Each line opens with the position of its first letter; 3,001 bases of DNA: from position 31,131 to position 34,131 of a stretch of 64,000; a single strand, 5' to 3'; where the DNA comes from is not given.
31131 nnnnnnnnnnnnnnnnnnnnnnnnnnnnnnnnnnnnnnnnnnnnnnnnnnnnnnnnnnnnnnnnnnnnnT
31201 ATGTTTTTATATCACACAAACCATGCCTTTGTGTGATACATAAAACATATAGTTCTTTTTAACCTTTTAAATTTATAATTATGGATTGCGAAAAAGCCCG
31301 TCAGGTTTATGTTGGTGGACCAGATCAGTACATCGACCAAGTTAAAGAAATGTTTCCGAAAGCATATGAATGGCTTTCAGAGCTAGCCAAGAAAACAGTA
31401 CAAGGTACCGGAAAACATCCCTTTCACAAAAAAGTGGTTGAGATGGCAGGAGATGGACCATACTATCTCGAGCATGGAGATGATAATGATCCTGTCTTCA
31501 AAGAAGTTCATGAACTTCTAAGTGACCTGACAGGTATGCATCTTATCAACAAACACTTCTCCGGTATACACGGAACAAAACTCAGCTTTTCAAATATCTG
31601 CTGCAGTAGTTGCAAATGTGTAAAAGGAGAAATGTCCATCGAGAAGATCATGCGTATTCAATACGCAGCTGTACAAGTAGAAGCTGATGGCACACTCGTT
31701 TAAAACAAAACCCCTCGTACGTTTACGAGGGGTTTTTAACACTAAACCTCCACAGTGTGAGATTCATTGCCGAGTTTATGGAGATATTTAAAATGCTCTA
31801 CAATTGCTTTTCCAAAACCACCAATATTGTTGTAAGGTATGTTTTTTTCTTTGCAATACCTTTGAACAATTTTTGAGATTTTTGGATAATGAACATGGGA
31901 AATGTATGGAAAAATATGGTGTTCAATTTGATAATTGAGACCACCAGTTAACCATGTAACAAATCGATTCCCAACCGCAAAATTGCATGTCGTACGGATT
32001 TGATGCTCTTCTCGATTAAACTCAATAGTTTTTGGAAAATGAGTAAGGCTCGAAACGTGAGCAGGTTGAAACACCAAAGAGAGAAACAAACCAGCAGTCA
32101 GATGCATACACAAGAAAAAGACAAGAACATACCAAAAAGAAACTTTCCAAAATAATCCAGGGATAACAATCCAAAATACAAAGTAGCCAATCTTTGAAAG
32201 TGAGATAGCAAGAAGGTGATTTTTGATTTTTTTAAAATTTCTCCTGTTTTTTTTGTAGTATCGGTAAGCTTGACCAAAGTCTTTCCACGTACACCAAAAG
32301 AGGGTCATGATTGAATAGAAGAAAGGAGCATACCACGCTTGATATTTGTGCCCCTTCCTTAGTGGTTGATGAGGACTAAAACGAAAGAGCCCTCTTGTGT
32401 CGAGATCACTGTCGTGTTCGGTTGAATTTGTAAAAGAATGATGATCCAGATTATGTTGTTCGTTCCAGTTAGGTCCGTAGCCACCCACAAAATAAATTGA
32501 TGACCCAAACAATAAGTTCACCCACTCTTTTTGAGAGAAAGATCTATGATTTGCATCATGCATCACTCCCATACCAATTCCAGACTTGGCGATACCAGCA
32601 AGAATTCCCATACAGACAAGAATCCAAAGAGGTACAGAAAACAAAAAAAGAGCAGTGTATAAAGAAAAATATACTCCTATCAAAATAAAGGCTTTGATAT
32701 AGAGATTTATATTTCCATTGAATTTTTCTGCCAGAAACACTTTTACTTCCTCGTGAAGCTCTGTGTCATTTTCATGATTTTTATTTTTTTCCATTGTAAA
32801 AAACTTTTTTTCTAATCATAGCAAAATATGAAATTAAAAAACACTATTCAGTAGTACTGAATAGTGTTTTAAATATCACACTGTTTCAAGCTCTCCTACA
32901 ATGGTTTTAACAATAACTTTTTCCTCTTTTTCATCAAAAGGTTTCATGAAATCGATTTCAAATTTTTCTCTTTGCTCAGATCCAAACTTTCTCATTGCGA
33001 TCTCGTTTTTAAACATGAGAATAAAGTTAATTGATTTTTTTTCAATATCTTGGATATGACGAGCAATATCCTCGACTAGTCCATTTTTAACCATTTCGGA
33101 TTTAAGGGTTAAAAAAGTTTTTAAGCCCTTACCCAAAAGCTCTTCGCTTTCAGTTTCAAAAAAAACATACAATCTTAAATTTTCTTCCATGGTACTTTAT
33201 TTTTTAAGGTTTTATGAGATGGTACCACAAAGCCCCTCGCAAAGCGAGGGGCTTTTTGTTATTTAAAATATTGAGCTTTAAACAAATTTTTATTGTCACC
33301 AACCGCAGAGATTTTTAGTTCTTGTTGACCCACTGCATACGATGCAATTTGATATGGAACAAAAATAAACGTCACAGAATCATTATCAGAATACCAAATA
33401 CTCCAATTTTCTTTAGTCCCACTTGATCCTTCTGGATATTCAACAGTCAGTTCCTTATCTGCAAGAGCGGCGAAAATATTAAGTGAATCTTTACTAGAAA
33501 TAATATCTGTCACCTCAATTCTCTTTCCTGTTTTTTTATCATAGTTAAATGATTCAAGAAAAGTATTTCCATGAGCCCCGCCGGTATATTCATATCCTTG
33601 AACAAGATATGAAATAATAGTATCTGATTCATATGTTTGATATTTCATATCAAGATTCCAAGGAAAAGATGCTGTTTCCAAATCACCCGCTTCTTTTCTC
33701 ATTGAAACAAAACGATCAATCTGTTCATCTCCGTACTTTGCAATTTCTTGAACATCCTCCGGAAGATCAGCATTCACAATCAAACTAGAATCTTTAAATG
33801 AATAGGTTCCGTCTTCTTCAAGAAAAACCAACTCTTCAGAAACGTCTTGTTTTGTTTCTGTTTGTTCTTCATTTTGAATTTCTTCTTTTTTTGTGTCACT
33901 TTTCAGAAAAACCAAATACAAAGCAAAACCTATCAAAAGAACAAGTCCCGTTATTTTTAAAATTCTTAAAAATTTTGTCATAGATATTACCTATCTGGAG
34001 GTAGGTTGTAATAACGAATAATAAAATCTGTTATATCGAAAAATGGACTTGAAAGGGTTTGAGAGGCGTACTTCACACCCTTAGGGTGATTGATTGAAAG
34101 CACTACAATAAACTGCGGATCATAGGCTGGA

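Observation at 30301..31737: ParA/CooC-like ATPase plus small Cys-cluster protein cassette bounded by identical 30-bp terminators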

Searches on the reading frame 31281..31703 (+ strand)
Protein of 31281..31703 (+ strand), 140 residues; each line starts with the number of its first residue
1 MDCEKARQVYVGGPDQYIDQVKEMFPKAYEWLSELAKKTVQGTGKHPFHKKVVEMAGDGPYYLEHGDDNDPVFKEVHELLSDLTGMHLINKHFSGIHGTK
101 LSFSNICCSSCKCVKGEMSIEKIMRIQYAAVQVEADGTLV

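Call 4: search_protein_families(library=pfam, proteins=[window:31281-31703:+], max_evalue=0.1)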
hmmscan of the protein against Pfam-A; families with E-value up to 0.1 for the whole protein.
window:31281-31703:+ (140 aa): 0 families

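Call 5: search_protein_families(library=ncbifam, proteins=[window:31281-31703:+], max_evalue=1)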
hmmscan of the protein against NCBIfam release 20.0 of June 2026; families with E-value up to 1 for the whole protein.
window:31281-31703:+ (140 aa): 0 families

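Call 8: find_homologous_proteins(query=window:31281-31703:+, max_evalue=0.01)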
Query window:31281-31703:+ (140 aa): 4 proteins with E <= 0.01 among 8 candidates.
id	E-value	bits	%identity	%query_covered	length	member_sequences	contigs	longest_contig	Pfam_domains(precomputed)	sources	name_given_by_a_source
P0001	1.2e-91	322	100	100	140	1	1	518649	-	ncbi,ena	-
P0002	2.2e-70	253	77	100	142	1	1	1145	-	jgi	-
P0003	5.7e-67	242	76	100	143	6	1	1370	-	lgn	-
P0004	4.6e-65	236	72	99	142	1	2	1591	-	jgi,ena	jgi:hypothetical protein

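Call 10: find_encoding_contigs(protein=P0004, flank=10000)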
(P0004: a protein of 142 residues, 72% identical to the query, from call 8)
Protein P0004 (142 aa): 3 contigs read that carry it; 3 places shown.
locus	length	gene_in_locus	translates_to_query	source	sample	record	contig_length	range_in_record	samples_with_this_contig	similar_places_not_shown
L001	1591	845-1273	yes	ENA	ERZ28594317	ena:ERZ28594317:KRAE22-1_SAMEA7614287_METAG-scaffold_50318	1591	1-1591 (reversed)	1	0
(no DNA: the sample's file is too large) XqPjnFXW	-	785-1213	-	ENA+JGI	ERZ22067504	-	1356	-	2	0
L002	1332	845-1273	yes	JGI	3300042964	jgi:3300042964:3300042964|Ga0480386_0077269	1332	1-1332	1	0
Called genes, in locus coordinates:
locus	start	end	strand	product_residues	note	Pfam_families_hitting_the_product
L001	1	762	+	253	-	?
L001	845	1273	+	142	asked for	-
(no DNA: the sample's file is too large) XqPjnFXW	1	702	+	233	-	?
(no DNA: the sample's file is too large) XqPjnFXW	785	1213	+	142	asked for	-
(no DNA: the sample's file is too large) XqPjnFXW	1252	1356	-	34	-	?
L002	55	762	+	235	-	-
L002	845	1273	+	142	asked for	-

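Call 11: find_encoding_contigs(protein=P0003, flank=10000)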
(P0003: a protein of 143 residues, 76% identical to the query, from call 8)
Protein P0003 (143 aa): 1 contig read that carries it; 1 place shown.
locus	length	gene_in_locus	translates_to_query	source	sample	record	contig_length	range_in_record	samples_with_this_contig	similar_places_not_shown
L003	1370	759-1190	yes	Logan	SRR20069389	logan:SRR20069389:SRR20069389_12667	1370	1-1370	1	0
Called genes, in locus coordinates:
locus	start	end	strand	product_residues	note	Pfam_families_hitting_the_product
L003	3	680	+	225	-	?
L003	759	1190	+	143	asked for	-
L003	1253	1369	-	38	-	?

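Call 12: find_encoding_contigs(protein=P0002, flank=10000)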
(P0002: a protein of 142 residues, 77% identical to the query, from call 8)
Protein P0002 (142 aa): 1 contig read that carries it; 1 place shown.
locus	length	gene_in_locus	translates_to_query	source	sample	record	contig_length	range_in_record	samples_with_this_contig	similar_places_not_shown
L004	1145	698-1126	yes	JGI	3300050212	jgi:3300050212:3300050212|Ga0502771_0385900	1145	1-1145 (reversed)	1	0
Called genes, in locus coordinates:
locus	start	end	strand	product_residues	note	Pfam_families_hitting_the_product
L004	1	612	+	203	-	?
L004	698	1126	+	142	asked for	-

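Call 22: search_protein_representatives(alignment_id=A1)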
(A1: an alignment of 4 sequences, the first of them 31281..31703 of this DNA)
Query: 4 sequences, 142 profile positions. Proteins with E-value up to 0.001 (for the whole library): 28; up to 1e-10: 21; up to 1e-30: 1. The best 28 are listed.
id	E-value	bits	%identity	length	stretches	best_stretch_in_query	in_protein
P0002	8.1e-86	301.5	-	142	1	1-142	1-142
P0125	5.3e-26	107.6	-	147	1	1-142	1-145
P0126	2.3e-24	102.3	-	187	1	1-139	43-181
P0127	2.5e-23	98.9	-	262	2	15-138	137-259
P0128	3.7e-21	91.9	-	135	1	1-134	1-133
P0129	8.6e-21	90.7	-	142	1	1-140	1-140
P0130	2.1e-20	89.5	-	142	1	1-140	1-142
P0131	5.4e-19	84.9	-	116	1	30-138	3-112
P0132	6.1e-19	84.7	-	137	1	1-132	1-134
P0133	1.7e-18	83.2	-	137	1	1-136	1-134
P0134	3.7e-17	78.9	-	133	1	1-134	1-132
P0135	4.0e-16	75.5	-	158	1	1-136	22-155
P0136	4.9e-16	75.3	-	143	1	1-137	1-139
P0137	9.9e-16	74.3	-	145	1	1-138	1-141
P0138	2.2e-14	69.9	-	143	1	1-136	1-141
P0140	1.9e-13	66.9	-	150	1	1-140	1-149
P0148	2.7e-07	46.9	-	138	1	1-137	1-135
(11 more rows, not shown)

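Call 26: predict_structure(alignment_id=A2)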
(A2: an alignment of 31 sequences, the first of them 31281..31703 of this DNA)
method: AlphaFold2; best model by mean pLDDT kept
length: 140 residues; sequences in the alignment: 31
mean_pLDDT: 94.7   pTM: 0.88
mean pLDDT of the five models: 94.7, 94.3, 94.3, 93.6, 93.5
residues with pLDDT >= 90: 126; 70-90: 14; 50-70: 0; < 50: 0
segments of 3 or more residues with pLDDT < 50: none
pLDDT, mean of each block of 10 residues (from residue 1): 92 96 98 97 91 96 92 94 96 98 90 95 96 95
secondary structure, 60 per line:
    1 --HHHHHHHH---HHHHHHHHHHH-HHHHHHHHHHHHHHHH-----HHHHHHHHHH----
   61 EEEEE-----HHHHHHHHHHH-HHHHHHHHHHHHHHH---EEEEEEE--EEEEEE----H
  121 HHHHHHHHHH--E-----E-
elements in order: H3-10 H14-24 H26-41 H47-56 E61-65 H71-81 H83-97 E101-107 E110-115 H120-130

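Call 28: search_solved_structures(query=A2, max_evalue=10)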
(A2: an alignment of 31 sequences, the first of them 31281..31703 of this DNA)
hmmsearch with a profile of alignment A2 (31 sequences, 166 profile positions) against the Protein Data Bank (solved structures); distinct sequences matched with E-value up to 10: 9.
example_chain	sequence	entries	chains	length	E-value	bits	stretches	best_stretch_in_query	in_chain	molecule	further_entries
7tra_Q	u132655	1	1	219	0.29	14.1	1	43-117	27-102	CRISPR-associated endonuclease Cas3-HD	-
7r2k_Q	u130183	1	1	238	0.35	13.9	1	43-117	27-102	CRISPR-associated endonuclease Cas3-HD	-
7tr8_Q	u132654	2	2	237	0.35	13.9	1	43-117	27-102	CRISPR-associated endonuclease Cas3-HD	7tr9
4c9y_A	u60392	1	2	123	0.4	13.7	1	27-88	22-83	SPINDLE AND KINETOCHORE-ASSOCIATED PROTEIN 1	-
4ca0_A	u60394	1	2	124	0.41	13.7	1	27-88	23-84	SPINDLE AND KINETOCHORE-ASSOCIATED PROTEIN 1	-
1h8a_C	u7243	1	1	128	0.41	13.7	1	30-105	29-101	MYB TRANSFORMING PROTEIN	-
7k22_L1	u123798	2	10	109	0.61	13.1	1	6-41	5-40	8A7H5 Fab light chain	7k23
1gv2_A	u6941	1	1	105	1.4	12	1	34-105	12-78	MYB PROTO-ONCOGENE PROTEIN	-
1mse_C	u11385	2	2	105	1.4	11.9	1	34-105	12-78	C-Myb DNA-Binding Domain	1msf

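Call 32: fold_search(model_id=the predicted structure, library=pdb)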
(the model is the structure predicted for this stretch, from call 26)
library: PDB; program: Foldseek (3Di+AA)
matches with E <= 10: 286; with E <= 0.001: 0
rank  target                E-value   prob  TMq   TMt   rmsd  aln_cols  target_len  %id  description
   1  3zpl_A                6.1e-01  0.07  0.18  0.16  13.4       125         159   13  Crystal structure of Sco3205, a MarR family transcriptional regulator from Streptomyces coelicolor, in complex with DN (released 2013-07-17)
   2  7kua                  8.2e-01  0.07  0.17  0.16  14.1       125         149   10  Crystal structure of the MarR family transcriptional regulator from Pseudomonas putida bound to Indole 3 acetic acid (released 2021-12-01)
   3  6sat_B                9.1e-01  0.18  0.26  0.38   8.5        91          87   13  Cell Division Protein SepF in complex with C-terminal domain of FtsZ (released 2020-03-11)
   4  6sat_A                1.0e+00  0.16  0.25  0.38   8.6        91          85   14  Cell Division Protein SepF in complex with C-terminal domain of FtsZ (released 2020-03-11)
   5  8ylg_B                1.0e+00  0.05  0.18  0.16  15.5       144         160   12  Crystal structure of Burkholderia thailandensis MftR in complex with operator DNA (released 2024-11-13)
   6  3mtk_A                1.1e+00  0.07  0.19  0.17  13.9       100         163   16  X-Ray Structure of Diguanylate cyclase/phosphodiesterase from Caldicellulosiruptor saccharolyticus, Northeast Structur (released 2010-06-02)
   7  1z91                  1.2e+00  0.06  0.18  0.19  13.2       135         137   12  x-ray crystal structure of apo-OhrRC15S in reduced form: MarR family protein (released 2005-10-25)
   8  7xf1_A                1.2e+00  0.02  0.12  0.05  15.2       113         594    9  Crystal strucutre of apoCasDinG in complex with ssDNA (released 2023-07-26)
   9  3zpl_E                1.3e+00  0.05  0.17  0.16  13.3       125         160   13  Crystal structure of Sco3205, a MarR family transcriptional regulator from Streptomyces coelicolor, in complex with DN (released 2013-07-17)
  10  5xy3_X                1.4e+00  0.12  0.22  0.28   8.6        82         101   11  Large subunit of Trichomonas vaginalis ribosome (released 2017-08-30)
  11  6ces_A                1.4e+00  0.11  0.29  0.16  12.3       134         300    7  Cryo-EM structure of GATOR1-RAG (released 2018-03-28)
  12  9bcx_8                1.4e+00  0.04  0.18  0.07  15.4       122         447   12  Cryo-EM structure of the S. cerevisiae ORC-Cdc6-Mcm2-7-DNA complex with a fully closed Mcm2-Mcm5 DNA entry gate (released 2025-01-01)
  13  3p04_B                1.5e+00  0.09  0.19  0.34   9.7        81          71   12  Crystal Structure of the BCR protein from Corynebacterium glutamicum. Northeast Structural Genomics Consortium Target  (released 2010-10-13)
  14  4rgr_A                1.5e+00  0.04  0.18  0.18  13.2       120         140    8  Crystal Structure of Putative MarR Family Transcriptional Regulator HcaR from Acinetobacter sp. ADP (released 2015-03-04)
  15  4uje_CX               1.6e+00  0.11  0.23  0.26   8.4        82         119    7  Regulation of the mammalian elongation cycle by 40S subunit rolling: a eukaryotic-specific ribosome rearrangement (released 2014-07-16)
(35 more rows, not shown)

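Call 49: search_protein_families(library=pfam, alignment_id=A2, max_evalue=1)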
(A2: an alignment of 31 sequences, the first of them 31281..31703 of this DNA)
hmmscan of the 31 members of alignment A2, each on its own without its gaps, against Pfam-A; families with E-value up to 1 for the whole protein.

A. member 1, window:31281-31703:+ (140 aa): 0 families

B. families by the number of members that match (of 31 scanned): 11 families
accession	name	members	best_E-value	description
PF09814.14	HECT_2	3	0.024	HECT-like Ubiquitin-conjugating enzyme (E2)-binding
PF10032.14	Pho88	1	0.0064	Phosphate transport (Pho88)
PF02406.22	MmoB_DmpM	1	0.027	MmoB/DmpM family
PF01433.26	Peptidase_M1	1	0.054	Peptidase family M1 domain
PF16533.10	SOAR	1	0.068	STIM1 Orai1-activating region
PF17833.7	pre-PUA_NIP7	1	0.086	NIP7/UPF0113, pre-PUA domain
PF16975.12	UPAR_LY6_2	1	0.089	Ly6/PLAUR domain-containing protein 6, Lypd6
PF19203.5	DUF5875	1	0.091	Family of unknown function (DUF5875)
PF19559.6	DUF6081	1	0.15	Family of unknown function (DUF6081)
PF10678.14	DUF2492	1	0.16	Protein of unknown function (DUF2492)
PF09634.15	DUF2025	1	0.18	Protein of unknown function (DUF2025)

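Call 83: list_cluster_members(proteins=[P0001, P0005, P0148, P0125])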
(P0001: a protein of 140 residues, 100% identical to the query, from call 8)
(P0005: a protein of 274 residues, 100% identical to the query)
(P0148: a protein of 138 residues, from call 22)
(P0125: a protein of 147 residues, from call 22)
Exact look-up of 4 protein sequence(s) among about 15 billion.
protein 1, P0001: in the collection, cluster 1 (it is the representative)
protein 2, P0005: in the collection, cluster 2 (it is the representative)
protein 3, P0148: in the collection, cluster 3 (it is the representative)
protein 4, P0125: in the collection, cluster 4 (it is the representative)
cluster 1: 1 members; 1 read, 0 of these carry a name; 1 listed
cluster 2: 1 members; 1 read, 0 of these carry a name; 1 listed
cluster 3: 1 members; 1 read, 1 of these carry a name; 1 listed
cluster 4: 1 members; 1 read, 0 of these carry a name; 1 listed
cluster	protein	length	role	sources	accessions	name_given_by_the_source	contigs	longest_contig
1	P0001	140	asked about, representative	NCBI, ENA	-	-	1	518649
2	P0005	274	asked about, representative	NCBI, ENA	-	-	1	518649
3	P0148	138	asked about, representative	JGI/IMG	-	hypothetical protein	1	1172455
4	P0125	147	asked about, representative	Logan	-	-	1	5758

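Call 84: find_encoding_contigs(protein=P0001, flank=10000, max_places=1)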
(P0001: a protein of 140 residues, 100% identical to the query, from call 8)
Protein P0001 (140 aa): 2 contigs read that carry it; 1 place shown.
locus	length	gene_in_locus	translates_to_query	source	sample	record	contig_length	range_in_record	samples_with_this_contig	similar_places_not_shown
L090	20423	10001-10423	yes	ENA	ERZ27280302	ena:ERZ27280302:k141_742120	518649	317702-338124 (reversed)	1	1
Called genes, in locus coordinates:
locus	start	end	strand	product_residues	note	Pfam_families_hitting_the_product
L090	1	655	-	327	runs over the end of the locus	PF01018:GTP1_OBG, PF01926:MMR_HSR1, PF02421:FeoB_N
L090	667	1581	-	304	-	PF03690:MYG1_exonuc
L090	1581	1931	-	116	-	PF04020:Phage_holin_4_2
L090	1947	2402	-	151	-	PF09424:YqeY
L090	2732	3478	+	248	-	PF01612:DNA_pol_A_exo1, PF00929:RNase_T, PF20600:ExoX-like_C (weak)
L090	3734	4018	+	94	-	-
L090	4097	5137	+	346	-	PF02646:RmuC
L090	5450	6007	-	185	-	-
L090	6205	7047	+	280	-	-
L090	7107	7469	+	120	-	PF01242:PTPS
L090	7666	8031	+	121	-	-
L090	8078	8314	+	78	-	PF13376:OmdA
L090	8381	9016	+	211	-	PF00293:NUDIX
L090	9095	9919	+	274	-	PF01656:CbiA, PF10609:ParA (faint), PF13614:AAA_31 (faint)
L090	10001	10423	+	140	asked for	-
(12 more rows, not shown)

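Call 92: find_encoding_contigs(protein=P0125, flank=4000, max_places=1)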
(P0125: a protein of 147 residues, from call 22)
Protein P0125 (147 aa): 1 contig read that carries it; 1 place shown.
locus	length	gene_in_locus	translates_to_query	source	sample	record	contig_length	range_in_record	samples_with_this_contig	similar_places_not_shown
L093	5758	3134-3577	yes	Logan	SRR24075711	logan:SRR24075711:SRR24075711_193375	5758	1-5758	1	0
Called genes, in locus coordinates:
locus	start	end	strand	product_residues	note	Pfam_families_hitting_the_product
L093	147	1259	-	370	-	-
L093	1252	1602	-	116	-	PF13240:Zn_Ribbon_1 (weak), PF13248:Zn_ribbon_3 (faint)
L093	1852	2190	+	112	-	PF01475:FUR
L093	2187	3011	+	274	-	PF01656:CbiA, PF02374:ArsA_ATPase (faint), PF10609:ParA (weak), PF13614:AAA_31 (weak)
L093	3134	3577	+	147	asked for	-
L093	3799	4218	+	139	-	PF13564:DoxX_2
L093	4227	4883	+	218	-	PF04832:SOUL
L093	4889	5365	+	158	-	-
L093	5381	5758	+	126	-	?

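Call 93: find_encoding_contigs(protein=P0140, flank=4000, max_places=1)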
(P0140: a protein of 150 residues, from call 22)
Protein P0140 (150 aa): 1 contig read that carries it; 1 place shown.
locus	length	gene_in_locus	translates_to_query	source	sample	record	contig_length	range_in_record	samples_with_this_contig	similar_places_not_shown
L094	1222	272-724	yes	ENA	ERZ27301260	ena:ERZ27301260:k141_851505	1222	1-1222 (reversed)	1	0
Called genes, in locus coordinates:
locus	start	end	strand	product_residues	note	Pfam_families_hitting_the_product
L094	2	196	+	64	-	?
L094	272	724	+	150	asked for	-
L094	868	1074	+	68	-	-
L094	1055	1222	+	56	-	?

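Call 98: search_protein_families(library=padloc, proteins=[window:31281-31703:+], max_evalue=0.01)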
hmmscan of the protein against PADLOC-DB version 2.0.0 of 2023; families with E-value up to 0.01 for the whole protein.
window:31281-31703:+ (140 aa): 0 families

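Call 99: search_protein_families(library=phrogs, proteins=[window:31281-31703:+], max_evalue=0.001)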
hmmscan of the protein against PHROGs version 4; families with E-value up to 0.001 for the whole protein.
window:31281-31703:+ (140 aa): 0 families

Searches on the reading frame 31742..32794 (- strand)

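Call 4: search_protein_families(library=pfam, proteins=[window:31742-32794:-], max_evalue=0.1)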
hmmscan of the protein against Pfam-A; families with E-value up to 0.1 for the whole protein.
window:31742-32794:- (350 aa): 1 family
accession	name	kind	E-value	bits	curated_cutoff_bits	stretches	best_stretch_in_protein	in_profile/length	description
PF00487.30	FA_desaturase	-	1.2e-36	127.2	29.7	1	56-322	2-250/253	Fatty acid desaturase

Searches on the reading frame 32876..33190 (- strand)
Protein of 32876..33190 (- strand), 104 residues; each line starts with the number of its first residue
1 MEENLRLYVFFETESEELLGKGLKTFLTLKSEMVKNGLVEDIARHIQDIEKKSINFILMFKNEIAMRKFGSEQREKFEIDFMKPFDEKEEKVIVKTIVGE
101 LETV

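Call 4: search_protein_families(library=pfam, proteins=[window:32876-33190:-], max_evalue=0.1)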
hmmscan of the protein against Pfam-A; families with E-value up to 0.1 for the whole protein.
window:32876-33190:- (104 aa): 2 families
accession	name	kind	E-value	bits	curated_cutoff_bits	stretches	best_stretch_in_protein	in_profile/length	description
PF08646.16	Rep_fac-A_C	-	0.071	13.3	28.5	1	10-91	71-143/146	Replication factor-A C terminal domain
PF18095.7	PAS_12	-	0.074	13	22.6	0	9-52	70-112/153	UPF0242 C-terminal PAS-like domain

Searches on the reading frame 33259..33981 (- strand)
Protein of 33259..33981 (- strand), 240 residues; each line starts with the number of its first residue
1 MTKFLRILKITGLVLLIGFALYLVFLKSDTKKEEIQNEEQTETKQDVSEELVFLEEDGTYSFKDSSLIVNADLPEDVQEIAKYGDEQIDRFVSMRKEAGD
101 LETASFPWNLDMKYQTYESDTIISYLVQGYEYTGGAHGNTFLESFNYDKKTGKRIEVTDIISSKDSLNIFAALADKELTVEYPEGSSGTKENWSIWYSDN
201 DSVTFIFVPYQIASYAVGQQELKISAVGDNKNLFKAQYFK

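Call 4: search_protein_families(library=pfam, proteins=[window:33259-33981:-], max_evalue=0.1)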
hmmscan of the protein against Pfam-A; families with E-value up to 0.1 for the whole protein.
window:33259-33981:- (240 aa): 3 families
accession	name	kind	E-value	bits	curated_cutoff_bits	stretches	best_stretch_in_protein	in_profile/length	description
PF13739.11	PdaC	-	1.8e-08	35.9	29.1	1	79-140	32-95/95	Deacetylase PdaC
PF11738.13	DUF3298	-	5.1e-07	31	24.1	1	188-225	45-82/84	Protein of unknown function (DUF3298)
PF12685.13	SpoIIIAH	-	0.0016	18.9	30.6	1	10-68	6-46/191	SpoIIIAH-like protein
